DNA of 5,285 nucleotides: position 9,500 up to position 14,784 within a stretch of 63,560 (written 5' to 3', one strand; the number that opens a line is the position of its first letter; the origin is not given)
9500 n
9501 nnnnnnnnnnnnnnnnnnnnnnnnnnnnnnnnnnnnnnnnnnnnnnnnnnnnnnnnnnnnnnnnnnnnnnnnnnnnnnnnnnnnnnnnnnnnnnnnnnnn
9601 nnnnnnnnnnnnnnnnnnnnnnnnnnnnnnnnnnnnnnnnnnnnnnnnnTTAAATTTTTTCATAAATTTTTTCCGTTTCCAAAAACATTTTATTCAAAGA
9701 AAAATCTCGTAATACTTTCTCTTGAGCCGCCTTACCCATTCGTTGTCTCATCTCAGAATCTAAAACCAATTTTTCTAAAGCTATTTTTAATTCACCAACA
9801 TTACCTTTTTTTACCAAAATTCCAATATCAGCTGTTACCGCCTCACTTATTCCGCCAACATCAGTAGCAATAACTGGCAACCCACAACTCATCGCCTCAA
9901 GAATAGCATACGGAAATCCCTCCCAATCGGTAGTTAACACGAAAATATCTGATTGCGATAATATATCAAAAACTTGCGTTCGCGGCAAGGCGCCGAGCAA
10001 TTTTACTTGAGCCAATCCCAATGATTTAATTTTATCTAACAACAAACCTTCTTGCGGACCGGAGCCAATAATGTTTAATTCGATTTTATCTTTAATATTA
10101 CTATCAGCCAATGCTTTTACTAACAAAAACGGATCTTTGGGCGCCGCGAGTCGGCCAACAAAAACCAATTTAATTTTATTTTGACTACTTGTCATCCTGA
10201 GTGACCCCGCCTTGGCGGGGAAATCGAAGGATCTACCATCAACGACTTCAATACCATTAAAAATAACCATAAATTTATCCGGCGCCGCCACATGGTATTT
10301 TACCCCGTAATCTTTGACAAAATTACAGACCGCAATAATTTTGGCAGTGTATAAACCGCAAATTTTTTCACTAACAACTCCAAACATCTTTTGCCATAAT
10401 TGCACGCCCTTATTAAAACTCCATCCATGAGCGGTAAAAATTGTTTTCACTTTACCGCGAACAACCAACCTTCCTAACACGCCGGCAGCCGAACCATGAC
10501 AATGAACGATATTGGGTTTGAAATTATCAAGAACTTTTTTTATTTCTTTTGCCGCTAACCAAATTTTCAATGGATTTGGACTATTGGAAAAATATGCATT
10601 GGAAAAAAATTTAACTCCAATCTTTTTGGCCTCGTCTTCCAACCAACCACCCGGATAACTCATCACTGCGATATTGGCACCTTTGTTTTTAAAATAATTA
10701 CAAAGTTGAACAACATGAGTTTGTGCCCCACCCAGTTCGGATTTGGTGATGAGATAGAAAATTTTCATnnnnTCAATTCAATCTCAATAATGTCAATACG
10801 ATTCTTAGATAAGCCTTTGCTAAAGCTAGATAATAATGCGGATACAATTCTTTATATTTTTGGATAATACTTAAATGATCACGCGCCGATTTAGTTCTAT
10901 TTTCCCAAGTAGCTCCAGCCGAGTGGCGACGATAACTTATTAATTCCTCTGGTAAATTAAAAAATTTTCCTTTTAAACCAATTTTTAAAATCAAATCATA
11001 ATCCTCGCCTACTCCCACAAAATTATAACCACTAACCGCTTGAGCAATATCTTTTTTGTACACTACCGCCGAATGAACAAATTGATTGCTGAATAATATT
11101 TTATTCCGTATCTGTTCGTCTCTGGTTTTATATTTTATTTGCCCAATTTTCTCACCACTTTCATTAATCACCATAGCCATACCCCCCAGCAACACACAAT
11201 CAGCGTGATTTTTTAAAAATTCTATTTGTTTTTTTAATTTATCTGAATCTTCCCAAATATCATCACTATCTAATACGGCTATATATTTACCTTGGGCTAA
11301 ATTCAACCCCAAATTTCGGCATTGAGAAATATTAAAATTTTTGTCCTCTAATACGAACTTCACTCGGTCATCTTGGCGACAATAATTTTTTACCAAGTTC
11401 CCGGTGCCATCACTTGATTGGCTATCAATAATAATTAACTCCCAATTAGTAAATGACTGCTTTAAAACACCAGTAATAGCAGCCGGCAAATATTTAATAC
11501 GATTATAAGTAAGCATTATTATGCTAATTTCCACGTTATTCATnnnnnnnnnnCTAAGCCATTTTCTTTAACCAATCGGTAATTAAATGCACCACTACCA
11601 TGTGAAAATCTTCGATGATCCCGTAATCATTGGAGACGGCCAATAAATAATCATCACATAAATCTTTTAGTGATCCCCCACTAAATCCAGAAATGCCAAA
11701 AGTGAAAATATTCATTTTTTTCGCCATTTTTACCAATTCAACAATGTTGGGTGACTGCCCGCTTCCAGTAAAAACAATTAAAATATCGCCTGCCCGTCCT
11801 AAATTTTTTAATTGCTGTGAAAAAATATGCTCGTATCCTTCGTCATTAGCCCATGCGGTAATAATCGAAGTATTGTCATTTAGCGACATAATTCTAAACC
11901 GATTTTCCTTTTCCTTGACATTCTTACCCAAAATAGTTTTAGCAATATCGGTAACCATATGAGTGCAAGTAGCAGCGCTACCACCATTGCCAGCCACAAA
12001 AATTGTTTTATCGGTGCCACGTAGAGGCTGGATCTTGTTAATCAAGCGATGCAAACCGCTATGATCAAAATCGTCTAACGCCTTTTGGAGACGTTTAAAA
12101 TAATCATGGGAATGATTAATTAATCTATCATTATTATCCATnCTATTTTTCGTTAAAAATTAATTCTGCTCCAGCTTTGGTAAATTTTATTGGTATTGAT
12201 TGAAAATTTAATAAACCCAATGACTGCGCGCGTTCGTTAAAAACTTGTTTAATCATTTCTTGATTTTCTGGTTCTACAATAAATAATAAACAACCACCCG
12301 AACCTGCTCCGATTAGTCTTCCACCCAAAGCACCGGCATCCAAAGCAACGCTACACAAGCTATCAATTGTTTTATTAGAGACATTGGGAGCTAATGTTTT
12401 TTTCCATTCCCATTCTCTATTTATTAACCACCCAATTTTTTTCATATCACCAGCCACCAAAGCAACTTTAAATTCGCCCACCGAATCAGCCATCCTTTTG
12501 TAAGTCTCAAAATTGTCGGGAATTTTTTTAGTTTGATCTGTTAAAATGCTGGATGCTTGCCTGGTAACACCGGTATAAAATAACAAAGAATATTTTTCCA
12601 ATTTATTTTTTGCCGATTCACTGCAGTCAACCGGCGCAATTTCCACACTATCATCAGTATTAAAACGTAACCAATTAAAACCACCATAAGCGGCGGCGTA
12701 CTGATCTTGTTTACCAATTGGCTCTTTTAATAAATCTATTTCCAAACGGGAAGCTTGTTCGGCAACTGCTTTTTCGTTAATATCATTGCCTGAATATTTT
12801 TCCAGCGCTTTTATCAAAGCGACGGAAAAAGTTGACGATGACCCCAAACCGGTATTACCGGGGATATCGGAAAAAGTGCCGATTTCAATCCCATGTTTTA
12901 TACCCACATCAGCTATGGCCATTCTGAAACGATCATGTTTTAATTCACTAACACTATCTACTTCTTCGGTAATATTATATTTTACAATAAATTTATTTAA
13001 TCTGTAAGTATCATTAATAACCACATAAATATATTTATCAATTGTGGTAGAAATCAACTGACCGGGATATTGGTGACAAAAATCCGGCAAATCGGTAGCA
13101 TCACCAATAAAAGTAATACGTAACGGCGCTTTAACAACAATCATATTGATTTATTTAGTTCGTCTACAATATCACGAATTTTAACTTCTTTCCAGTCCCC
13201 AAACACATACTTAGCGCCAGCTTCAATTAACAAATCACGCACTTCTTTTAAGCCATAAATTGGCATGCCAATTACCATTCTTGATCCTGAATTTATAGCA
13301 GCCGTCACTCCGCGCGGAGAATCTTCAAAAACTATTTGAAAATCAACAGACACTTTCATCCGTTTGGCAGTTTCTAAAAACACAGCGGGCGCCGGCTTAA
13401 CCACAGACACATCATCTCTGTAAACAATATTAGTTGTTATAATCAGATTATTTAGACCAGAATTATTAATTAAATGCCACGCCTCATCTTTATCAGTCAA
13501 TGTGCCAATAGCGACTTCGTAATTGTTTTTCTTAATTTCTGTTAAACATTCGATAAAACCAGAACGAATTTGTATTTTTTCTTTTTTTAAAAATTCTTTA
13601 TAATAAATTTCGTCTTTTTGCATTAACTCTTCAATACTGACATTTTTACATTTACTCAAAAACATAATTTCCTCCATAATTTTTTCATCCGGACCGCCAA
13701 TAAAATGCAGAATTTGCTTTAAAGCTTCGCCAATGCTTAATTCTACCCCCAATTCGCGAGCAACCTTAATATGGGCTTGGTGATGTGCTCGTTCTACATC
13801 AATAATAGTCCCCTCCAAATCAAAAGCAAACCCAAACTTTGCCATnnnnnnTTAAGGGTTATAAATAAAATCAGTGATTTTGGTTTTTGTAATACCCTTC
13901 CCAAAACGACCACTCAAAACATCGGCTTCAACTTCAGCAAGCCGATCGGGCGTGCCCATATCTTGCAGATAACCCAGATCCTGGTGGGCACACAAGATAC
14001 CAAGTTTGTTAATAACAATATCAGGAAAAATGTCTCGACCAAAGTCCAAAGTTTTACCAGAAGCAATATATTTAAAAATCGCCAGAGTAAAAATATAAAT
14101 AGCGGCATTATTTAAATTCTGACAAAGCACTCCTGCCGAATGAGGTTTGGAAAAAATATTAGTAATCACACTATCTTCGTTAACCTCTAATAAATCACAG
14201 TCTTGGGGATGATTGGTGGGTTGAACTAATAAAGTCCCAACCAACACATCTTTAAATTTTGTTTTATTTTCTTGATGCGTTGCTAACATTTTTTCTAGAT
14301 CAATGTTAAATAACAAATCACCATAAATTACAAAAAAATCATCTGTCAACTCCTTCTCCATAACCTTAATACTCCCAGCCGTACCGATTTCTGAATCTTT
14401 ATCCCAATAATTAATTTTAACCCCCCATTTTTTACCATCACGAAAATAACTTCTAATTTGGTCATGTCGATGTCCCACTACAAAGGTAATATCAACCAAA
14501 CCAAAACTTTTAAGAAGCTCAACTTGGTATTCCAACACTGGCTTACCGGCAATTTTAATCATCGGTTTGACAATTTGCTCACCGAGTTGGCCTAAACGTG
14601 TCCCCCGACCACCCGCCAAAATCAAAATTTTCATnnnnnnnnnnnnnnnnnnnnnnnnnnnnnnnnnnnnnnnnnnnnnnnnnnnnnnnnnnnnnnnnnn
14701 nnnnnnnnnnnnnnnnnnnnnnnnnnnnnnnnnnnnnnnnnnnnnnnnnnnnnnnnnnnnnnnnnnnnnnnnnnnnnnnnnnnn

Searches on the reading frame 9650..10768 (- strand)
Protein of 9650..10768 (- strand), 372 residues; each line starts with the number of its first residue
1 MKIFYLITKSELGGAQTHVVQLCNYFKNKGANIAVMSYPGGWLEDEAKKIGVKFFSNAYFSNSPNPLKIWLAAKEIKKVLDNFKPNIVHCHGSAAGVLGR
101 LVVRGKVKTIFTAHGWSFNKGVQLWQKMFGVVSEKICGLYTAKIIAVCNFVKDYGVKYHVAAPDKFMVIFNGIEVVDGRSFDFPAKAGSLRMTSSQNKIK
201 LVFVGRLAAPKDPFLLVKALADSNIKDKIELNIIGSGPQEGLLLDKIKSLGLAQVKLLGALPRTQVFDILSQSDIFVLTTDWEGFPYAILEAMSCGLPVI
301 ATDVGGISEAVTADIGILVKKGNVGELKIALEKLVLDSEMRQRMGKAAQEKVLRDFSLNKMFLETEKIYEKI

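Call 17: search_protein_families(library=pfam, proteins=[window:9650-10768:-], max_evalue=0.001)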
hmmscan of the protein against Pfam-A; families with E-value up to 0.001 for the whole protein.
window:9650-10768:- (372 aa): 7 families
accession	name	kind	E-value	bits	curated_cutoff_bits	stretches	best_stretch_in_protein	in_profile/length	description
PF00534.26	Glycos_transf_1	-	7.6e-38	130.2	26.4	1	196-350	13-171/172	Glycosyl transferases group 1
PF13692.12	Glyco_trans_1_4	-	3.6e-29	102.3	27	1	200-335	3-140/142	Glycosyl transferases group 1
PF13439.12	Glyco_transf_4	-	6.1e-23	82.1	28.5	1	13-174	2-167/170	Glycosyltransferase Family 4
PF13477.12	Glyco_trans_4_2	-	3.9e-12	47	23.4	1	15-119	9-112/139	Glycosyl transferase 4-like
PF13579.12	Glyco_trans_4_4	-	3.4e-11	44.2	29.7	1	13-172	1-158/158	Glycosyl transferase 4-like domain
PF13524.12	Glyco_trans_1_2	-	1.1e-09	38.8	25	1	217-359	6-136/144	Glycosyl transferase-like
PF20706.3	GT4-conflict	-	2.4e-05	23.9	26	1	195-314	194-323/385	Family 4 Glycosyltransferase in conflict systems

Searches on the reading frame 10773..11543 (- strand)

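Call 17: search_protein_families(library=pfam, proteins=[window:10773-11543:-], max_evalue=0.001)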
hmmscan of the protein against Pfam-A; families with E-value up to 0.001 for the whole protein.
window:10773-11543:- (256 aa): 3 families
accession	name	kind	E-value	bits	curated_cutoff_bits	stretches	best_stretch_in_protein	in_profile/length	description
PF00535.33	Glycos_transf_2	-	1.2e-30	107.1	23.3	1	7-137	1-130/168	Glycosyl transferase family 2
PF10111.15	Glyco_tranf_2_2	-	3e-20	73.3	27.3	1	27-229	21-237/276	Glycosyltransferase like family 2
PF13641.12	Glyco_tranf_2_3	-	7e-05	23.4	27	1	6-123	3-123/230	Glycosyltransferase like family 2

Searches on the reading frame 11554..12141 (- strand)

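Call 17: search_protein_families(library=pfam, proteins=[window:11554-12141:-], max_evalue=0.001)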
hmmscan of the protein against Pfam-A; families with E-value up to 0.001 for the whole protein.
window:11554-12141:- (195 aa): 2 families
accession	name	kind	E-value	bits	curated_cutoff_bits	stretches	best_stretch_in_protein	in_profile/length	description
PF13580.11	SIS_2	-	3.7e-14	53.4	27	1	15-151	6-137/138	SIS domain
PF01380.27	SIS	-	0.00019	21.7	25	0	105-163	41-99/131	SIS domain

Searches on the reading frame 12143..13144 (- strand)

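Call 17: search_protein_families(library=pfam, proteins=[window:12143-13144:-], max_evalue=0.001)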
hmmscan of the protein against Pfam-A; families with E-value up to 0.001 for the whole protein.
window:12143-13144:- (333 aa): 2 families
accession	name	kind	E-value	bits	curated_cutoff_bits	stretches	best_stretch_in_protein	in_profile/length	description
PF00288.32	GHMP_kinases_N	-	1.3e-14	54.6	22.3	1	80-155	14-87/87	GHMP kinases N terminal domain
PF08544.19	GHMP_kinases_C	-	1.1e-09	39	21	1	227-300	3-77/85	GHMP kinases C terminal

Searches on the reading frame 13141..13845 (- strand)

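Call 17: search_protein_families(library=pfam, proteins=[window:13141-13845:-], max_evalue=0.001)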
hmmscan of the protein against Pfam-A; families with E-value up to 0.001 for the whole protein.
window:13141-13845:- (234 aa): 2 families
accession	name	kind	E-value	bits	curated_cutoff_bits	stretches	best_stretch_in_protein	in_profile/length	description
PF13419.12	HAD_2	-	2e-22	80.6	23.8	1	8-191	3-176/178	Haloacid dehalogenase-like hydrolase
PF00702.32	Hydrolase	-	3e-16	60.8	26.4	1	6-187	4-191/191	haloacid dehalogenase-like hydrolase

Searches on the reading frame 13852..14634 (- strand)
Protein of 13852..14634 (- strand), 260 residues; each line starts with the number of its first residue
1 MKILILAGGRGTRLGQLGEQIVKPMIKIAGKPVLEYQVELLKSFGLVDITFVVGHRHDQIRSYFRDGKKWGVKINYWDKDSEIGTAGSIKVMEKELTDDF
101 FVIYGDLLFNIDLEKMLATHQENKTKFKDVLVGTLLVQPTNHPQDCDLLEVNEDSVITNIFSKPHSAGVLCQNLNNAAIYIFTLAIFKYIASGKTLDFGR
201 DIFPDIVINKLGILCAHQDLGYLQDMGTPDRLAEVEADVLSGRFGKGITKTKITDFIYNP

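Call 16: search_protein_families(library=pfam, proteins=[window:13852-14634:-], max_evalue=0.001)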
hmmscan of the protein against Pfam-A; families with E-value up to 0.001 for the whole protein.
window:13852-14634:- (260 aa): 2 families
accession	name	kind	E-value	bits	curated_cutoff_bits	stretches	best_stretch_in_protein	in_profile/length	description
PF00483.29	NTP_transferase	-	3.7e-30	105.7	21.2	1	4-240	3-243/245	Nucleotidyl transferase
PF12804.13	NTP_transf_3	-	1.6e-13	51.5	27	1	4-120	2-110/160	MobA-like NTP transferase domain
